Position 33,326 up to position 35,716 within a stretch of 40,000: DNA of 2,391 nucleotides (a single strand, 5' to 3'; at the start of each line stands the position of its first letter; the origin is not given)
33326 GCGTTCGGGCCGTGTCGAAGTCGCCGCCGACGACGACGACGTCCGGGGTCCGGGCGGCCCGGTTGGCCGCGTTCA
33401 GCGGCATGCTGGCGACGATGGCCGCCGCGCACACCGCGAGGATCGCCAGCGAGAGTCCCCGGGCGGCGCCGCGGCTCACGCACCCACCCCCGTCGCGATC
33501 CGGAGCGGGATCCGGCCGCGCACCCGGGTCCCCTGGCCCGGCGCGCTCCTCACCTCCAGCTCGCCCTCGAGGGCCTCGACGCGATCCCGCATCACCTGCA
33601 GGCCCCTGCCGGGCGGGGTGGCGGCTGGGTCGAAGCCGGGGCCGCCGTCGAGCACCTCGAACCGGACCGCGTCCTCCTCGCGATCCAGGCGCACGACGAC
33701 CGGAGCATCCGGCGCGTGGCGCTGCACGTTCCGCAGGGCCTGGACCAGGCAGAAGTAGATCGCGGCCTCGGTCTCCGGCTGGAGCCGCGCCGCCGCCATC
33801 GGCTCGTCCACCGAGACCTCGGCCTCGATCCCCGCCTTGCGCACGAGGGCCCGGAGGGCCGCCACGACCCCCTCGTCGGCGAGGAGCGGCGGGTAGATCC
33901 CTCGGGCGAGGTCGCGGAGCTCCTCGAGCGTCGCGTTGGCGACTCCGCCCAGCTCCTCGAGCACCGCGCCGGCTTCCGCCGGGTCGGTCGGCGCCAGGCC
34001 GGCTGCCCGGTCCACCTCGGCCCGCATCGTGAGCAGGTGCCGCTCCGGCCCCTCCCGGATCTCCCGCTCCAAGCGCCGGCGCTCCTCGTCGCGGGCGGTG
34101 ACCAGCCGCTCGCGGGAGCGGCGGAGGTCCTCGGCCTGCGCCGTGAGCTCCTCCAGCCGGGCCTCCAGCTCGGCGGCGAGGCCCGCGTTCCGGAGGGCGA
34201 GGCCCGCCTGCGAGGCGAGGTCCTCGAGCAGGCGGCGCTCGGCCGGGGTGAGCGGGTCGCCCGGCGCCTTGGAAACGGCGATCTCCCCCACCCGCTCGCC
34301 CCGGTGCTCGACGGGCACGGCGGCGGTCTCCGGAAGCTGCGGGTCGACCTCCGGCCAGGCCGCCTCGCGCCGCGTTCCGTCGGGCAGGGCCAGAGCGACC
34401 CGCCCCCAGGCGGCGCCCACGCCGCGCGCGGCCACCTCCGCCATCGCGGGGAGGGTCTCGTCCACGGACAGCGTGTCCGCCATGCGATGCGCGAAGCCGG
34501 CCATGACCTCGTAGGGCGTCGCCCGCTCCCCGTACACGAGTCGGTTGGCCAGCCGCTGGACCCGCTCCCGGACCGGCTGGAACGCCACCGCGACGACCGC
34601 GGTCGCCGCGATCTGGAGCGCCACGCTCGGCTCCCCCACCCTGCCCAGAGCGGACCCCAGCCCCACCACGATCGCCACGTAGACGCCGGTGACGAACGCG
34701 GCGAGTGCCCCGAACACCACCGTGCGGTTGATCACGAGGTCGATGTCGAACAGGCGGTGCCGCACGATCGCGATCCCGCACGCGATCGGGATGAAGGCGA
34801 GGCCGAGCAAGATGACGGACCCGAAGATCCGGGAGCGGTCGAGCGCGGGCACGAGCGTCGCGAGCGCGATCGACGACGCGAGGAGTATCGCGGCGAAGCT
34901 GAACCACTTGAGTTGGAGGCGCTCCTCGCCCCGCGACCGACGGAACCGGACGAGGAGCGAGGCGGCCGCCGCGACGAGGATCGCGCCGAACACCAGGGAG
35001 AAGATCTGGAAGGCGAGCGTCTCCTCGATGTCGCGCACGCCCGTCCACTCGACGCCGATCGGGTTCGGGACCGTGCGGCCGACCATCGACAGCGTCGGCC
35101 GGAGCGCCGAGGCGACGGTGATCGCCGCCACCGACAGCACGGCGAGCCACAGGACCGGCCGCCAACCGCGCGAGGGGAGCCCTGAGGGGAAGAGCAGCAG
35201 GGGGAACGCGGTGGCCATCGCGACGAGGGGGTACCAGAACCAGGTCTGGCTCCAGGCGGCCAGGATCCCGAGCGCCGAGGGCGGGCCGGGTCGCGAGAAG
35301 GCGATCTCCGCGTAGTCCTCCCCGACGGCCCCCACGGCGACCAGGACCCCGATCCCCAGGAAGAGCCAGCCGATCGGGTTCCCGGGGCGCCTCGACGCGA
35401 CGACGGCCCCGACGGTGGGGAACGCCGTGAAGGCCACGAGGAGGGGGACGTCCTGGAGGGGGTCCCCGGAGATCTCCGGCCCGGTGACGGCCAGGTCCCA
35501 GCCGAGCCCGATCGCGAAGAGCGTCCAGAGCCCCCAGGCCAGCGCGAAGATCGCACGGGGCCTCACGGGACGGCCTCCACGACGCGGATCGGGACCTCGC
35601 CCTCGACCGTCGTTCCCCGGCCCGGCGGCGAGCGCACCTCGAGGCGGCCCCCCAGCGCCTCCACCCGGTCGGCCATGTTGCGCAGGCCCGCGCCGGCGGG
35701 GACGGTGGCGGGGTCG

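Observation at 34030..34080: Second kinase of the array has lost the phospho-acceptor histidine (HDG to REG) but keeps sensor, GAF and ATP-binding boxes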

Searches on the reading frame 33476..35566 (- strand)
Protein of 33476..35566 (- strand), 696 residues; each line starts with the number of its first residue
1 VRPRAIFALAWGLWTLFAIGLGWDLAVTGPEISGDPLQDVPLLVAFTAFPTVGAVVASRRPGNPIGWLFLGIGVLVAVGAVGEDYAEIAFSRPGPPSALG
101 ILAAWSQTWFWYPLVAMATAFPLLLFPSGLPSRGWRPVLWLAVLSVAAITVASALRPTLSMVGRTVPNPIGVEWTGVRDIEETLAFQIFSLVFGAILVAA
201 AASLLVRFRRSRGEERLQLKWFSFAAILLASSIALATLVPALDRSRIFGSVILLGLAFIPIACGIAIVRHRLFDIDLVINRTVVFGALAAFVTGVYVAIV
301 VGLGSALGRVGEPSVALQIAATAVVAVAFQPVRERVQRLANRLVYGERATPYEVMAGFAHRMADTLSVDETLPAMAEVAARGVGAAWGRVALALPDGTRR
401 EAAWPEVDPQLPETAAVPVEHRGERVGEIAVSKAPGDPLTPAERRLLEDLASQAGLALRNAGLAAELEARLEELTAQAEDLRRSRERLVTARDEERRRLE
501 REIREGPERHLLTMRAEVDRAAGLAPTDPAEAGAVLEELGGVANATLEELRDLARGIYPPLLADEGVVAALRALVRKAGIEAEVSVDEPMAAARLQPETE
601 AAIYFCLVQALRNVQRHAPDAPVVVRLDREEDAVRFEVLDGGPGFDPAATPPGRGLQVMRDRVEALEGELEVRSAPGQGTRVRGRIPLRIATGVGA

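Call 6: search_protein_families(library=pfam, proteins=[window:33476-35566:-], max_evalue=0.01)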
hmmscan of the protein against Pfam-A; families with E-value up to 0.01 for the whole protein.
window:33476-35566:- (696 aa): 6 families
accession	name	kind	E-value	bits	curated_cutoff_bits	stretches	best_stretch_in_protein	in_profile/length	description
PF02518.31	HATPase_c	-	7e-11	43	26.4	1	601-689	4-110/111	Histidine kinase-, DNA gyrase B-, and HSP90-like ATPase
PF13581.12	HATPase_c_2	-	2.4e-06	28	27.4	1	590-666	19-112/127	Histidine kinase-like ATPase domain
PF07730.19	HisKA_3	-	7.6e-06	26.8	24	1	495-560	1-66/68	Histidine kinase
PF13185.12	GAF_2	-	1.1e-05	26.1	28.6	1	401-458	78-135/136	GAF domain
PF01590.32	GAF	-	0.00014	22.9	22.4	1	407-458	83-133/133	GAF domain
PF13492.12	GAF_3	-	0.00041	21.2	27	1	413-460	82-129/129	GAF domain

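Call 8: find_homologous_proteins(query=window:33476-35566:-, max_evalue=1e-20)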
Query window:33476-35566:- (696 aa): 4870 proteins with E <= 1e-20 among 8000 candidates; the best 120 are listed.
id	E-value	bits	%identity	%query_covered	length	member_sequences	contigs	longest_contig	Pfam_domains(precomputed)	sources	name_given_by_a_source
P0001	0.0e+0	1485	100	100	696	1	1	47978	PF13185.13,PF13581.13,PF07730.20,PF02518.32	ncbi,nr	ncbi:MAG TPA: ATP-binding protein [Actinomycetota bacterium]|nr:ATP-binding protein [Actinomycetota 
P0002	0.0e+0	1091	76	100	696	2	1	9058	PF13185.13,PF01590.33,PF02518.32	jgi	jgi:signal transduction histidine kinase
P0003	8.3e-288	975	74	93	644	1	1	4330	PF13492.13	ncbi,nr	ncbi:MAG TPA: hypothetical protein VNO79_03185, partial [Actinomycetota bacterium]|nr:hypothetical p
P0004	4.1e-199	682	53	100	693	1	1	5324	PF13581.13,PF02518.32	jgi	jgi:signal transduction histidine kinase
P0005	2.6e-198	679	53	100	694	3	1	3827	PF02518.32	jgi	jgi:signal transduction histidine kinase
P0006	3.1e-198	679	53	100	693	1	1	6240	PF02518.32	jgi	jgi:signal transduction histidine kinase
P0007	3.9e-198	678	53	99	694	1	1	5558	PF02518.32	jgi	jgi:signal transduction histidine kinase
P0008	6.7e-196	671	53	99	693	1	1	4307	PF02518.32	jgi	jgi:signal transduction histidine kinase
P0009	2.1e-194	666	53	99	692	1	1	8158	PF13581.13,PF07730.20,PF02518.32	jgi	jgi:signal transduction histidine kinase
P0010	3.2e-194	665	52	99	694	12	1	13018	PF02518.32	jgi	jgi:signal transduction histidine kinase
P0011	3.5e-194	665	53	94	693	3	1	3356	PF02518.32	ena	-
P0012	6.0e-194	665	52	99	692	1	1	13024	PF02518.32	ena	-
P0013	1.1e-193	664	52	99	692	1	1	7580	PF07730.20,PF02518.32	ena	-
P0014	1.8e-193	663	53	99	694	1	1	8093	PF02518.32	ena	-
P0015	2.4e-193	663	53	99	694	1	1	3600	PF02518.32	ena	-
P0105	3.6e-163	563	46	99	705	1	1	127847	PF13581.13,PF02518.32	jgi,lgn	jgi:signal transduction histidine kinase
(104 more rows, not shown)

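Call 12: find_encoding_contigs(protein=P0001, flank=10000, max_places=3)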
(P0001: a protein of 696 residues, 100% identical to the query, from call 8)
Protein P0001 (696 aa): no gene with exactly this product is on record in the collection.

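Call 13: find_encoding_contigs(protein=P0002, flank=10000, max_places=3)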
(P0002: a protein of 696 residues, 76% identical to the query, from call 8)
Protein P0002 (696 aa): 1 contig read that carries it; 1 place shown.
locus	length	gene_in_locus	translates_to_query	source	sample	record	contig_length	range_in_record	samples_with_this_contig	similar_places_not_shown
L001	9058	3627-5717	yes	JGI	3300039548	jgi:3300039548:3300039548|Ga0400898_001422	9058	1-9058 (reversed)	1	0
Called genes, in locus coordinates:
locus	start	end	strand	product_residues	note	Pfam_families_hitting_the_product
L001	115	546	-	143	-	PF00582:Usp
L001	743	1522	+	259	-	PF07730:HisKA_3, PF13581:HATPase_c_2 (weak), PF02518:HATPase_c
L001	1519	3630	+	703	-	PF07730:HisKA_3, PF13581:HATPase_c_2 (weak), PF02518:HATPase_c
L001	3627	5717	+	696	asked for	PF01590:GAF (faint), PF13185:GAF_2 (weak), PF02518:HATPase_c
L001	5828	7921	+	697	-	PF07730:HisKA_3, PF13581:HATPase_c_2 (weak), PF02518:HATPase_c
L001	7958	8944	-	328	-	PF01527:HTH_Tnp_1 (weak), PF13384:HTH_23, PF13518:HTH_28, PF13551:HTH_29, PF13565:HTH_32, PF00665:rve, PF13683:rve_3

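Call 14: find_encoding_contigs(protein=P0105, flank=10000, max_places=3)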
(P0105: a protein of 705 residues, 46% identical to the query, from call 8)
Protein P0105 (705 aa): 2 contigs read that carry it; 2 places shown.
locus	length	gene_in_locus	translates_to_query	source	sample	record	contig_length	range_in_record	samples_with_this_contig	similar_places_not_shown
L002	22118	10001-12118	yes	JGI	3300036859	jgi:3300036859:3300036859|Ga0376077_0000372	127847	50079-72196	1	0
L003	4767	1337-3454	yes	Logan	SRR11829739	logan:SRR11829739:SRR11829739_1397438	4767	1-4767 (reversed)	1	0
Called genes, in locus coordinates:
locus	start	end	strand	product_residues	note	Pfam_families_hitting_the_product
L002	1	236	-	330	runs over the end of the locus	PF01171:ATP_bind_3, PF09179:TilS (weak)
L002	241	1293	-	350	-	PF10103:Zincin_2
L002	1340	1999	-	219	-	-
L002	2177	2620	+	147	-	PF00027:cNMP_binding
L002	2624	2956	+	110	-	-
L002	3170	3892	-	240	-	-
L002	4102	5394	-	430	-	PF00072:Response_reg, PF00211:Guanylate_cyc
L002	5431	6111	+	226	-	PF00072:Response_reg, PF00196:GerE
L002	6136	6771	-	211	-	-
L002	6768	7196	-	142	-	PF00582:Usp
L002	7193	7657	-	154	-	-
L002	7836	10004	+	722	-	PF07730:HisKA_3, PF13581:HATPase_c_2 (faint), PF02518:HATPase_c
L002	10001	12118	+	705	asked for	PF13581:HATPase_c_2, PF02518:HATPase_c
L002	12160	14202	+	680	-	PF00582:Usp, PF03109:ABC1, PF27536:UbiB_helical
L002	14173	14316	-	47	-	-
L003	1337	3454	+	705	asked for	PF13581:HATPase_c_2, PF02518:HATPase_c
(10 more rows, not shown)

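Call 16: find_related_loci(query=A2, collection=genome_contigs, flank=8000)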
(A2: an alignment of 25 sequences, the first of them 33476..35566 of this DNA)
Query A2 (696 aa) in genome_contigs; peptide patterns used: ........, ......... (x = any residue, [..] = any of these).
176 stretches matched a pattern; 155 encode a relative of the query (tblastn E <= 1e-3); the best 80 are kept; 78 distinct loci.
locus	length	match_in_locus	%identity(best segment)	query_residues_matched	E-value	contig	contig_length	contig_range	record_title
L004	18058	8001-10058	77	1-686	0e+0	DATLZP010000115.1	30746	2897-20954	MAG TPA_asm: Actinomycetota bacterium isolate SMAG_U13301 k141_564306, whole genome shotgun sequence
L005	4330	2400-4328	74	1-646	0e+0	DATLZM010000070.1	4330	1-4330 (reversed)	MAG TPA_asm: Actinomycetota bacterium isolate SMAG_U13298 k141_83171, whole genome shotgun sequence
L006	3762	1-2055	51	9-689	0e+0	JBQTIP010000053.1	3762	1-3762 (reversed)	MAG: Actinomycetota bacterium isolate SAR1 c_000000366564, whole genome shotgun sequence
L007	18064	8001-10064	52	1-689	0e+0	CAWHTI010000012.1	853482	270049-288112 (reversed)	MAG: uncultured Actinomycetes bacterium isolate MFD09206.bin.2.196 genome assembly, contig: contig_4436, whole genome sh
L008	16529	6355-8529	45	1-692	8e-172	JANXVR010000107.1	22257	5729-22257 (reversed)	MAG: Actinomycetes bacterium isolate GL140_1_metabat_128 GL140_1_k141_1412711, whole genome shotgun sequence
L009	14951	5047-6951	50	48-689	5e-169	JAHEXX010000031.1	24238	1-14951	MAG: bacterium isolate nzgw114 NODE_530_length_24239_cov_3.942574, whole genome shotgun sequence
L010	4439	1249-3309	50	7-689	2e-172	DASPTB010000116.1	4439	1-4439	MAG TPA_asm: Actinomycetota bacterium isolate SMAG_U12266 k141_2053817, whole genome shotgun sequence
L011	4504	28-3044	49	1-693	1e-171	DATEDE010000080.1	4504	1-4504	MAG TPA_asm: Actinomycetota bacterium isolate SMAG_U8290 k141_1715438, whole genome shotgun sequence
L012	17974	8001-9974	48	37-688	4e-166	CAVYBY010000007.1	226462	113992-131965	MAG: uncultured Actinomycetes bacterium isolate MFD04944.bin.1.337 genome assembly, contig: contig_67825, whole genome s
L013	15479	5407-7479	46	1-694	2e-165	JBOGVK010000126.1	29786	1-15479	MAG: Actinomycetota bacterium isolate TC-S_metawrap_bin.157 k127_3644504, whole genome shotgun sequence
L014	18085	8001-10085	46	1-687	1e-164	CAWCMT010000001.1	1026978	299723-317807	MAG: uncultured Actinomycetes bacterium isolate MFD05442.bin.2.3 genome assembly, contig: contig_12387, whole genome sho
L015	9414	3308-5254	47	37-689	5e-163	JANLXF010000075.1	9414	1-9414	MAG: Actinomycetes bacterium isolate OTE_20_metabat_100 OTE_20_k141_4167117, whole genome shotgun sequence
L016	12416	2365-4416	46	1-691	7e-163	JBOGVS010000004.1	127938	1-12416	MAG: Actinomycetota bacterium isolate SD8036_metabat2.bin.28 NODE_30_length_127938_cov_18.185094, whole genome shotgun s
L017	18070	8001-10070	46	1-687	3e-160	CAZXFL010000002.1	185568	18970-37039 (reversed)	MAG TPA_asm: uncultured Actinomycetes bacterium isolate SRP119689_co1_219 genome assembly, contig: NODE_43_length_185568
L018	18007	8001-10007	46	37-696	1e-156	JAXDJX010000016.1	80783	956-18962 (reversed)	MAG: Actinomycetota bacterium isolate BP_581 scaffold_3601432, whole genome shotgun sequence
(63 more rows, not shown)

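Call 37: search_solved_structures(query=window:33476-35566:-, max_evalue=0.01, show_alignments=2)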
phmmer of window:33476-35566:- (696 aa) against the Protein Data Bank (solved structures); distinct sequences matched with E-value up to 0.01: 9.
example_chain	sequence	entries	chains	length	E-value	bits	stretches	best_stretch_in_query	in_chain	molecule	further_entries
7ssj_A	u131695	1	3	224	2.2e-07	33.1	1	468-683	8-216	Sensor histidine kinase DesK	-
3ehh_A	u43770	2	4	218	6e-07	31.6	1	479-683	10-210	Sensor kinase (YocF protein)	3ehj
3gie_A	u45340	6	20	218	7e-07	31.4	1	479-683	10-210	Sensor histidine kinase desK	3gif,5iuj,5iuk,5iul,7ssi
3gig_A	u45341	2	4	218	7.2e-07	31.4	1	479-683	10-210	Sensor histidine kinase desK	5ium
3ehf_A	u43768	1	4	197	1.2e-05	27.4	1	494-683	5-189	Sensor kinase (YocF protein)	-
3zxq_A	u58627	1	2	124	1.4e-05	27.1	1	606-690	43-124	HYPOXIA SENSOR HISTIDINE KINASE RESPONSE REGULATOR DOST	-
4gt8_A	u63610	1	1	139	5.9e-05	25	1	600-689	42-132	Sensor protein vraS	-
8sbm_A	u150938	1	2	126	6.9e-05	24.8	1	595-688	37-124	GAF domain-containing protein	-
3zxo_A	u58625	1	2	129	0.0001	24.3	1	595-688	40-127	REDOX SENSOR HISTIDINE KINASE RESPONSE REGULATOR DEVS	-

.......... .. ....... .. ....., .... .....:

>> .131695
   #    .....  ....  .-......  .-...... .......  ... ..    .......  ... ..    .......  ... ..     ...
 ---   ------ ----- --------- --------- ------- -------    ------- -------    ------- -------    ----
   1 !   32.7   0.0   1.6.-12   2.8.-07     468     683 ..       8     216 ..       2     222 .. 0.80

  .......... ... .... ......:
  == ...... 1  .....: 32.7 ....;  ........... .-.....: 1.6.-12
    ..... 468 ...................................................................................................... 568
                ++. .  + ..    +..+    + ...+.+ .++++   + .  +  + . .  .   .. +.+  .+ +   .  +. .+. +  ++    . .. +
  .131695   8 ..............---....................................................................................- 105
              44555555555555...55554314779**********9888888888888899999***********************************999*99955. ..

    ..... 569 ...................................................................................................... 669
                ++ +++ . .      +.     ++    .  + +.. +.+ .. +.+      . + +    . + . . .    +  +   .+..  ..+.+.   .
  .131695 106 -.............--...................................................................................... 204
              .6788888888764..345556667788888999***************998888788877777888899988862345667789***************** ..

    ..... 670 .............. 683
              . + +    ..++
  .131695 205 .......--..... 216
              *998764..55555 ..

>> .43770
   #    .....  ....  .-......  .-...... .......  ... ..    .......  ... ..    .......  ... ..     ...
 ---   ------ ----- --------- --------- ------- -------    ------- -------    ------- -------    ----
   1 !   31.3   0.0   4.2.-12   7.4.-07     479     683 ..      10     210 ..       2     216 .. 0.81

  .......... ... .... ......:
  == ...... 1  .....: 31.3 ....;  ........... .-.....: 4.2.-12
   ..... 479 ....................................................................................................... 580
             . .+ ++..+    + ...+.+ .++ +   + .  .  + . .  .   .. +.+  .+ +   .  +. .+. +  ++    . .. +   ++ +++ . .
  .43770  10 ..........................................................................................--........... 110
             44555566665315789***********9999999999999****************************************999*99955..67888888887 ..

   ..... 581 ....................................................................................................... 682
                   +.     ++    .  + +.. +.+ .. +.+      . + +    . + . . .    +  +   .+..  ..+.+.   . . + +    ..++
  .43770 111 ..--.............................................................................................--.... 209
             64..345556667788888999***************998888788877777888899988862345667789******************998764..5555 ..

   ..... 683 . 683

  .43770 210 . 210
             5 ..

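Call 38: search_protein_families(library=ncbifam, proteins=[window:33476-35566:-], max_evalue=0.001)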
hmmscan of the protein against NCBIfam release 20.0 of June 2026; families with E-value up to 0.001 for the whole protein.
window:33476-35566:- (696 aa): 8 families
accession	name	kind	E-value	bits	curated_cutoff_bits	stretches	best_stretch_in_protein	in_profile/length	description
NF052443.1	SensHisKinMctS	equivalog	8.7e-30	103.4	700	1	477-690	232-450/457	two-component system sensor histidine kinase MctS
NF008649.0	PRK11644.1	equivalog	2.6e-15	56.2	408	1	474-687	282-495/499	signal transduction histidine-protein kinase/phosphatase UhpB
NF047786.1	his_kin_MadS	equivalog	2.8e-11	43.2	500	1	404-687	119-434/434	MadS family sensor histidine kinase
NF007896.0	PRK10600.1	equivalog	1.9e-10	40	578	1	471-683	366-580/598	nitrate/nitrite two-component system sensor histidine kinase NarX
NF047322.1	HK_morpho_MacS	equivalog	2e-10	40.4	300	1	479-687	166-367/367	MacS family sensor histidine kinase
NF052531.1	Strep_LiaS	equivalog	2.7e-09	36.7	450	1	536-688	174-327/328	envelope stress sensor histidine kinase LiaS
NF008184.0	PRK10935.1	equivalog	1.6e-07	30.4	553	1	579-683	448-554/565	nitrate/nitrite two-component system sensor histidine kinase NarQ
NF051872.1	HisKinPhyk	equivalog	4.6e-05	22.2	750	1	579-683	430-533/537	sensor histidine kinase PhyK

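Call 48: predict_structure(alignment_id=A2)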
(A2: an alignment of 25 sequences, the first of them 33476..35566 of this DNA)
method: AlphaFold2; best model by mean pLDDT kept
length: 696 residues; sequences in the alignment: 25
mean_pLDDT: 78.1   pTM: 0.44
mean pLDDT of the five models: 78.1, 77.2, 74.6, 74.6, 74.1
residues with pLDDT >= 90: 120; 70-90: 418; 50-70: 111; < 50: 47
segments of 3 or more residues with pLDDT < 50: 270-286, 341-353, 559-562, 691-696
pLDDT, mean of each block of 10 residues (from residue 1): 89 92 78 61 84 90 90 90 88 86 88 87 84 88 89 81 79 58 70 85 88 83 82 67 59 80 72 40 50 62 56 66 63 58 43 52 66 90 89 87 81 86 91 86 88 88 85 81 76 75 76 84 85 84 78 57 68 82 86 80 89 87 91 91 85 84 90 90 86 34
secondary structure, 60 per line:
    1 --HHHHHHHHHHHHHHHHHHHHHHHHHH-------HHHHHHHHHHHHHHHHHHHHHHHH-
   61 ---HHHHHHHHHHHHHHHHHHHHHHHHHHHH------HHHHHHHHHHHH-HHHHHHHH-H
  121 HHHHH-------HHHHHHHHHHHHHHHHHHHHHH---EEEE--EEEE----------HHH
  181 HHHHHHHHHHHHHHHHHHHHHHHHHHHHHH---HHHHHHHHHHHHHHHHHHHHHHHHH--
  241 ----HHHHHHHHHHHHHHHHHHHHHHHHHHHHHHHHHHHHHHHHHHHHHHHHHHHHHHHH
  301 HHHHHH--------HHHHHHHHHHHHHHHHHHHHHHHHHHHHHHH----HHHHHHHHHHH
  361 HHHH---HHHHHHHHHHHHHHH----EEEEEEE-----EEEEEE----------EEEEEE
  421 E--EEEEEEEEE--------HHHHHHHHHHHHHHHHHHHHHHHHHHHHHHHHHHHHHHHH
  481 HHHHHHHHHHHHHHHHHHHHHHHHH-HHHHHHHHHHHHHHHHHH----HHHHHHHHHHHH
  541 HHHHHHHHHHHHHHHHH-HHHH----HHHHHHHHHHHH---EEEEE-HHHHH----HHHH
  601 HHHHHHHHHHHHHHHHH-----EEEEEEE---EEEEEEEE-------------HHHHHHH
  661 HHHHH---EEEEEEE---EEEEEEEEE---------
elements in order (helices of 4 or more, strands of 3 or more residues): H3-28 H36-59 H64-91 H98-109 H111-118 H120-125 H133-154 E158-161 E164-167 H178-210 H214-238 H245-306 H315-345 H350-364 H368-382 E387-393 E399-404 E415-421 E424-432 H441-505 H507-524 H529-557 H559-562 H567-578 E582-586 H588-592 H597-617 E623-629 E633-640 H654-665 E669-675 E679-687
